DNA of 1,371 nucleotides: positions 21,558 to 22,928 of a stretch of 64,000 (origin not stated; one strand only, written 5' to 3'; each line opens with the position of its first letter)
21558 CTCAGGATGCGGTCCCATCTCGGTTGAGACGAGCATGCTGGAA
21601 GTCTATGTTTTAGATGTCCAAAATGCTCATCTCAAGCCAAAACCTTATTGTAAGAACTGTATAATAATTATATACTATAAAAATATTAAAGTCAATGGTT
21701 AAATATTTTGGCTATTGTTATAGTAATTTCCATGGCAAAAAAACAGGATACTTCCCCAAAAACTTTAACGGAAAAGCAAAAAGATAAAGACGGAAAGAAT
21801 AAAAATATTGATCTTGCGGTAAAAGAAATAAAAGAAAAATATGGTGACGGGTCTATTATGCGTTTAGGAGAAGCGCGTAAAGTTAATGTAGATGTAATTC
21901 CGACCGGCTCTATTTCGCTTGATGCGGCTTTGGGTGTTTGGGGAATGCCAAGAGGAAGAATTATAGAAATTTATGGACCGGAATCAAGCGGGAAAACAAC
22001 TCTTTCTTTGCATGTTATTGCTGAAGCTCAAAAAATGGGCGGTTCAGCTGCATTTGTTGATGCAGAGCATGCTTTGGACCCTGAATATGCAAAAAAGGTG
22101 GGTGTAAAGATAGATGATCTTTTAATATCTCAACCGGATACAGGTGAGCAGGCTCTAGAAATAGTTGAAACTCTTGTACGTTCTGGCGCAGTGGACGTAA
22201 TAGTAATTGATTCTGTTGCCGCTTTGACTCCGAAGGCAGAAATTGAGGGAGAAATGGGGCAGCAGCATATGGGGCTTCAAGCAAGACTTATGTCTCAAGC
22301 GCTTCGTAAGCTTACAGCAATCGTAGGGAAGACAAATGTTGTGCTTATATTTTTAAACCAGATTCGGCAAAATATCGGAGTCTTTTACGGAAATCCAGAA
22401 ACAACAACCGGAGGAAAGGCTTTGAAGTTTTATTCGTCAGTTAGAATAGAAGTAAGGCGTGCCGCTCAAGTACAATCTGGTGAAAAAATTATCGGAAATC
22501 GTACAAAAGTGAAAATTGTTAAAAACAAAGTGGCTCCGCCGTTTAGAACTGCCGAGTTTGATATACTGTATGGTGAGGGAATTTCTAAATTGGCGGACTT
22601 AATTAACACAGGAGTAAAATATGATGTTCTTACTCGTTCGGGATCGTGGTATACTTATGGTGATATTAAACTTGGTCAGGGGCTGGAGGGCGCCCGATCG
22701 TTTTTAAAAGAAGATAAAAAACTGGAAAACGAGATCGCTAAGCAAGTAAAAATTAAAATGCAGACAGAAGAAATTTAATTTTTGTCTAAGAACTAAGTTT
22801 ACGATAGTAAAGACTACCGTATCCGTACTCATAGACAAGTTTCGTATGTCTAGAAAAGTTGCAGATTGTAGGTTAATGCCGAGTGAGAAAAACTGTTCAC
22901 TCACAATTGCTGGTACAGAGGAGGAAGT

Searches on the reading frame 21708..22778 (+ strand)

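Call 12: search_protein_families(library=pfam, proteins=[window:21708-22778:+])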
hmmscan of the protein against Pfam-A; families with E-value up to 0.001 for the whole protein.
window:21708-22778:+ (356 aa): 7 families
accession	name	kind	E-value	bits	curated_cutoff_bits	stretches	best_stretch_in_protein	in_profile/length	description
PF00154.27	RecA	-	1.1e-136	454.9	27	1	32-293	1-262/262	recA bacterial DNA recombination protein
PF21096.2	RecA_C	-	9.5e-18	64.5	27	1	297-351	2-56/57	RecA C-terminal domain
PF08423.17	Rad51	-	2.9e-10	40.3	22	1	61-257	5-217/244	Rad51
PF06745.19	ATPase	-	4.2e-07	30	26.6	1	65-138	2-77/231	KaiC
PF01637.24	ATPase_2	-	1.7e-06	28.5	33.2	1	83-131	20-68/225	ATPase domain predominantly from Archaea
PF13479.12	AAA_24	-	6e-05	23.4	27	1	86-221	5-134/195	AAA domain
PF13481.12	AAA_25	-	0.00041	20.5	27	0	80-174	30-156/195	AAA domain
